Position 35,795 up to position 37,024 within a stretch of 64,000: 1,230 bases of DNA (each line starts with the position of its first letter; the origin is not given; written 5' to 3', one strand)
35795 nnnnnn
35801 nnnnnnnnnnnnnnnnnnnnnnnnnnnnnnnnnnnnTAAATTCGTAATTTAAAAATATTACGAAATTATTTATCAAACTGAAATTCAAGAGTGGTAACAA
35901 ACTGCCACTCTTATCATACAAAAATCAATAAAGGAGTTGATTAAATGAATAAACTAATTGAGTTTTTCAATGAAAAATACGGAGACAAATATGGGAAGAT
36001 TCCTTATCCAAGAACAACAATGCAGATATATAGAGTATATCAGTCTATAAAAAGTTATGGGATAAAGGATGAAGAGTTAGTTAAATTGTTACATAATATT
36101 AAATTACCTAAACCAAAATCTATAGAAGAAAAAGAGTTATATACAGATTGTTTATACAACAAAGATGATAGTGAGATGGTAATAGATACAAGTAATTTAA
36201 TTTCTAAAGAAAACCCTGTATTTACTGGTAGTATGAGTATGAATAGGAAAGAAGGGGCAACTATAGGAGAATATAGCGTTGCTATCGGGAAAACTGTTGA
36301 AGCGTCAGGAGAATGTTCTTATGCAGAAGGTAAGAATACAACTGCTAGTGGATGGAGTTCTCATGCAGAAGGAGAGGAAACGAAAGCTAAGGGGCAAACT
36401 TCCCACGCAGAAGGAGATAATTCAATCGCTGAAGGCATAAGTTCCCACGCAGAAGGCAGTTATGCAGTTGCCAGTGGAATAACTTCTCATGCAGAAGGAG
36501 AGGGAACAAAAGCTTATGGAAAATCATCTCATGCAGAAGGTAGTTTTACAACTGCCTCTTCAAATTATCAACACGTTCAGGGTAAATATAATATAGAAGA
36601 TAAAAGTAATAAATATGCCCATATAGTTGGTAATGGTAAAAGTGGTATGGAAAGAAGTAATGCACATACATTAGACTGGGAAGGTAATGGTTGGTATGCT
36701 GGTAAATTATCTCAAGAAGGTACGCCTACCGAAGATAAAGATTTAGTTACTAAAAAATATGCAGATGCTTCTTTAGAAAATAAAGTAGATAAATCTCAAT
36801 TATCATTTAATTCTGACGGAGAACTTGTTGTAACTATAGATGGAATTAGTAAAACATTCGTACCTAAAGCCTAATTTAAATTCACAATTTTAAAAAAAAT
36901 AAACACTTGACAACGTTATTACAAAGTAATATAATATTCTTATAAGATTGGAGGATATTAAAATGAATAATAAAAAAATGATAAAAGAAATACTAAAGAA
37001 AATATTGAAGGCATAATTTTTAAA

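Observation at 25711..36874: Five to six tail genes share one ~75-aa N-terminal module fused to very different C-termini, suggesting a multi-receptor-binding-protein array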

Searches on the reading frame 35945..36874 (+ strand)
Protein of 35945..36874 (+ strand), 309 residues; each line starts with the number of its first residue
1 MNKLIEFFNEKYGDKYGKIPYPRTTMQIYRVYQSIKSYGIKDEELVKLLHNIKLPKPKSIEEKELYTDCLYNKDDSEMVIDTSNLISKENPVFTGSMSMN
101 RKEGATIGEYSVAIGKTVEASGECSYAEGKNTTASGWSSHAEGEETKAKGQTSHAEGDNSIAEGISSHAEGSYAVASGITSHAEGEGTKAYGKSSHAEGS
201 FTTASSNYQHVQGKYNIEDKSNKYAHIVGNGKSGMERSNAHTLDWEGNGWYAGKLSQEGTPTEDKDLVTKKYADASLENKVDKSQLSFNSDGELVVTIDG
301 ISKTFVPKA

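Call 5: search_protein_families(library=pfam, proteins=[window:35945-36874:+], max_evalue=0.1)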
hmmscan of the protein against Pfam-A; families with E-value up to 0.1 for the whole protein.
window:35945-36874:+ (309 aa): 1 family
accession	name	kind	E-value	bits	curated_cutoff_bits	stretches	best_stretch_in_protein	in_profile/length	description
PF05658.19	YadA_head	-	2.3e-07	31.4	25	0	127-144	1-18/27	YadA head domain repeat (2 copies)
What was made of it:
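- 35945..36874 (+): 309-aa variable fibre: module (aa 1-77, nt 35945-36175), a trimeric-adhesin-like YadA head (aa ~105-236), a neck, and the conserved C-terminal motif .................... (aa 286-305, nt 36800-36859). Pfam YadA_head (call 5).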

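Call 6: search_protein_families(library=phrogs, proteins=[window:35945-36874:+], max_evalue=0.01)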
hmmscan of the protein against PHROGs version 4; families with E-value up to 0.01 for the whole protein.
window:35945-36874:+ (309 aa): 3 families
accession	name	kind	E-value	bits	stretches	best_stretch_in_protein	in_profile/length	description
phrog_25468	-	unknown function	1.3e-23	84.7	2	109-190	90-171/528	-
phrog_14251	-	unknown function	4.5e-07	29.8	1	121-210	252-345/539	-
phrog_20057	-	unknown function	3.9e-06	25.2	1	105-234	535-661/2265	-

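Call 37: search_solved_structures(query=window:35945-36871:+, max_evalue=1)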
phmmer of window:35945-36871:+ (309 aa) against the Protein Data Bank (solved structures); distinct sequences matched with E-value up to 1: 7.
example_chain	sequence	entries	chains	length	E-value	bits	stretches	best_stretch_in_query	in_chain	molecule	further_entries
7o23_A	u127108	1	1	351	9.8e-16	61.4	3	107-236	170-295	Autotransporter adhesin BpaC,Autotransporter adhesin BpaC,General control transcription fa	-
3s6l_A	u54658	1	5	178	0.0056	19.5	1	95-205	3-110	Hep_Hag family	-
3ntn_A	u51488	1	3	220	0.017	17.9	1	119-196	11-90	UspA1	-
1p9h_A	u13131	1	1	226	0.041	16.6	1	105-199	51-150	Invasin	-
9kvn_A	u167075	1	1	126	0.27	14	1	219-308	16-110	The unknown domain UKD in the bifunctional enzyme CelAly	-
9u93_C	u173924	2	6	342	0.53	13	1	121-197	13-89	Fusobacterium nucleatum CbpF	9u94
1fo0_A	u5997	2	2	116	0.78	12.5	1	60-119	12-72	PROTEIN (BM3.3 T CELL RECEPTOR ALPHA-CHAIN) | BM3.3 T Cell Receptor alpha-Chain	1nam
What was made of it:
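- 35945..36874 (+): BpaC 7o23 at E 1e-15 (call 37).
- On Trimeric autotransporter adhesin: In the 309-aa protein only: Pfam YadA_head E 2.3e-7, and BpaC E 1e-15 (calls 5, 37).
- Closest known: Trimeric autotransporter adhesins. Same: The 309-aa protein carries YadA-head repeats (Pfam 31.4 bits; BpaC 7o23 E 1e-15; calls 5, 37).
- Checked: The YadA-like head is clear for the 309-aa protein (Pfam YadA_head 31.4 bits; BpaC 7o23 E 1e-15; calls 5, 37).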

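Call 39: search_protein_families(library=ncbifam, proteins=[window:35945-36874:+], max_evalue=0.01)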
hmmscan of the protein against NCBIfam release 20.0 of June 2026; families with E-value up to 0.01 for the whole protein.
window:35945-36874:+ (309 aa): 5 families
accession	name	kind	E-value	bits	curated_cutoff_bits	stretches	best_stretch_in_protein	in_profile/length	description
NF033481.2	auto_Ata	exception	2.6e-06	25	2500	1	106-235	536-662/1862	trimeric autotransporter adhesin Ata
NF033477.2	EmaA_autotrans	exception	5.4e-06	24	3000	1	96-144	183-230/2100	collagen-binding adhesin autotransporter EmaA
NF033478.1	YadA_autotrans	exception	8.9e-06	24.9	750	1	105-198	100-198/459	trimeric autotransporter adhesin YadA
NF040984.1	BimA_first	exception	0.00051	19.1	800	1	110-199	310-397/517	trimeric autotransporter actin-nucleating factor BimA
NF040983.1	BimA_second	exception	0.0026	16.7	600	1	98-163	181-246/381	trimeric autotransporter actin-nucleating factor BimA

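Call 90: search_dna_similar(query=window:35945-36871:+, collection=phages, mode=protein, max_evalue=0.001, max_rows=15)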
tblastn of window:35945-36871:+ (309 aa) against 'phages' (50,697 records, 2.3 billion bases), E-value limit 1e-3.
Records with a match: 13; places in all: 21; records where one place covers at least 80% of the query: 0.
Best place of each record, by identity: <60% 13.
By first word of the organism name: Flavobacterium 4; Bacteriophage 3; Verrucomicrobia 2; Acinetobacter 2; Lachnospiraceae 1; uncultured 1.
By host as written in the record: - 6; Flavobacterium sp. LMO8 4; Puniceicoccales sp. IMCC8625 2; Lachnospiraceae 1.
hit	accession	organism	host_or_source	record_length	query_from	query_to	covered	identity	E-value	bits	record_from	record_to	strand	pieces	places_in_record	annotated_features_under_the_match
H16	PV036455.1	Lachnospiraceae phage IMGVR 15430980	Lachnospiraceae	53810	44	247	66%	35.8%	7e-5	99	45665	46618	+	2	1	pre-neck appendage protein | tail protein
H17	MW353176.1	Flavobacterium phage vB_FspM_immuto_3-5A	Flavobacterium sp. LMO8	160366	108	239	43%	52.3%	2e-24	108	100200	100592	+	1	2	tail spike protein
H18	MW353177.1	Flavobacterium phage vB_FspM_immuto_13-6C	Flavobacterium sp. LMO8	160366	108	239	43%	52.3%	2e-24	108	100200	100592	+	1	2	tail spike protein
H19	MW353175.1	Flavobacterium phage vB_FspM_immuto_2-6A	Flavobacterium sp. LMO8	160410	108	239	43%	52.3%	2e-24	108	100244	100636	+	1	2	tail spike protein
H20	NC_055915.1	Flavobacterium phage vB_FspM_immuto_2-6A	Flavobacterium sp. LMO8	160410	108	239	43%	52.3%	2e-24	108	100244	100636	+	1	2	tail spike protein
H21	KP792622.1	Verrucomicrobia phage P8625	Puniceicoccales sp. IMCC8625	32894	108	214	35%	56.1%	2e-21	100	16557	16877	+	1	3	tail fiber protein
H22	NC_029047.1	Verrucomicrobia phage P8625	Puniceicoccales sp. IMCC8625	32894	108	214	35%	56.1%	2e-21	100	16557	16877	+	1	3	tail fiber protein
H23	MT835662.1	Bacteriophage sp.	human fecal samples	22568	130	256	41%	41.3%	4e-15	82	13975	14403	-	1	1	record has no annotation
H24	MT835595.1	Bacteriophage sp.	human fecal samples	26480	134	259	41%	40.5%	1e-15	83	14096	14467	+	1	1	record has no annotation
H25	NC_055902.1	uncultured phage cr131_1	Rhesus macaque feces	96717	107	231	40%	36.4%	3e-8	61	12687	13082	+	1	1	hypothetical protein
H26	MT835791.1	Bacteriophage sp.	human fecal samples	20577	108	251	47%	29.2%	1e-4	49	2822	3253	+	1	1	record has no annotation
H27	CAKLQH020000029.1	Acinetobacter phage MD-2021a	not known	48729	77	210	43%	29.7%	4e-4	48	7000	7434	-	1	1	hemagglutinin/invasin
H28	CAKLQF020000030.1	Acinetobacter phage MD-2021a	not known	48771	77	210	43%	29.7%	4e-4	48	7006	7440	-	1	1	hemagglutinin/invasin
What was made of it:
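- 35945..36874 (+): 52% identity to an annotated tail spike of Flavobacterium phage immuto (call 90).
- The head of the 309-aa protein is 52-56% identical to annotated tail spike and fibre proteins of cultured phages (call 90).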

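Call 91: get_annotated_region(hit=H16, flank=4000)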
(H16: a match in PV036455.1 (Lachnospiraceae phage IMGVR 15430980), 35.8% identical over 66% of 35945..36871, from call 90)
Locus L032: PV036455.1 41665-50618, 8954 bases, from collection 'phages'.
description: Lachnospiraceae phage IMGVR 15430980, complete genome.
organism: Lachnospiraceae phage IMGVR 15430980 (NCBI taxid 3403684)
taxonomy: Viruses; Duplodnaviria; Heunggongvirae; Uroviricota; Caudoviricetes; Ca. Heliusvirales
host: Lachnospiraceae; source: human feces; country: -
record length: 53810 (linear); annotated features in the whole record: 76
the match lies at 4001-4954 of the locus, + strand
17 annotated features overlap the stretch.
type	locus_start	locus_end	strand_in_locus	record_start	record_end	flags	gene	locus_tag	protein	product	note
CDS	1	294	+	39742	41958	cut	-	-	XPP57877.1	hypothetical protein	-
CDS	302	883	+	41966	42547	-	-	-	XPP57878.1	endolysin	-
CDS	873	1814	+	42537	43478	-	-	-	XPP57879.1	tail protein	-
CDS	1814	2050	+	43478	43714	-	-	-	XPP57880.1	hypothetical protein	-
CDS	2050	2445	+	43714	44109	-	-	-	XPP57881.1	baseplate wedge subunit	-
CDS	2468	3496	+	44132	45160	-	-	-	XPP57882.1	tail protein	-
CDS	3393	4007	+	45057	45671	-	-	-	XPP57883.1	tail protein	-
CDS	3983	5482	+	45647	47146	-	-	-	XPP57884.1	pre-neck appendage protein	-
CDS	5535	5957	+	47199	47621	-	-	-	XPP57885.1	hypothetical protein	-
CDS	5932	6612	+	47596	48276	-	-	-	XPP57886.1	endolysin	-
CDS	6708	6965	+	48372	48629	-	-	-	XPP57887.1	hypothetical protein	-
CDS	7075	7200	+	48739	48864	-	-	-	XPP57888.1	hypothetical protein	-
CDS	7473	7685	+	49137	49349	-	-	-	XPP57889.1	hypothetical protein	-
CDS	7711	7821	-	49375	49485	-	-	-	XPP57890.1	hypothetical protein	-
CDS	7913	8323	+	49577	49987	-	-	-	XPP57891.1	HNH endonuclease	-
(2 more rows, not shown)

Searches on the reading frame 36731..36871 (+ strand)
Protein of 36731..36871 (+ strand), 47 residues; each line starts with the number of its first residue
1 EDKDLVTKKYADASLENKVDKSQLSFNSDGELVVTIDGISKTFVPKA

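Call 89: search_dna_similar(query=window:36731-36871:+, collection=phages, mode=protein, max_evalue=10, max_rows=25)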
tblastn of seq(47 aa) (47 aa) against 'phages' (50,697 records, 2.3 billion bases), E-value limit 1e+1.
No match.
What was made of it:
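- Tried and rejected: tblastn of the C-terminal motif against phages also found nothing (call 89).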
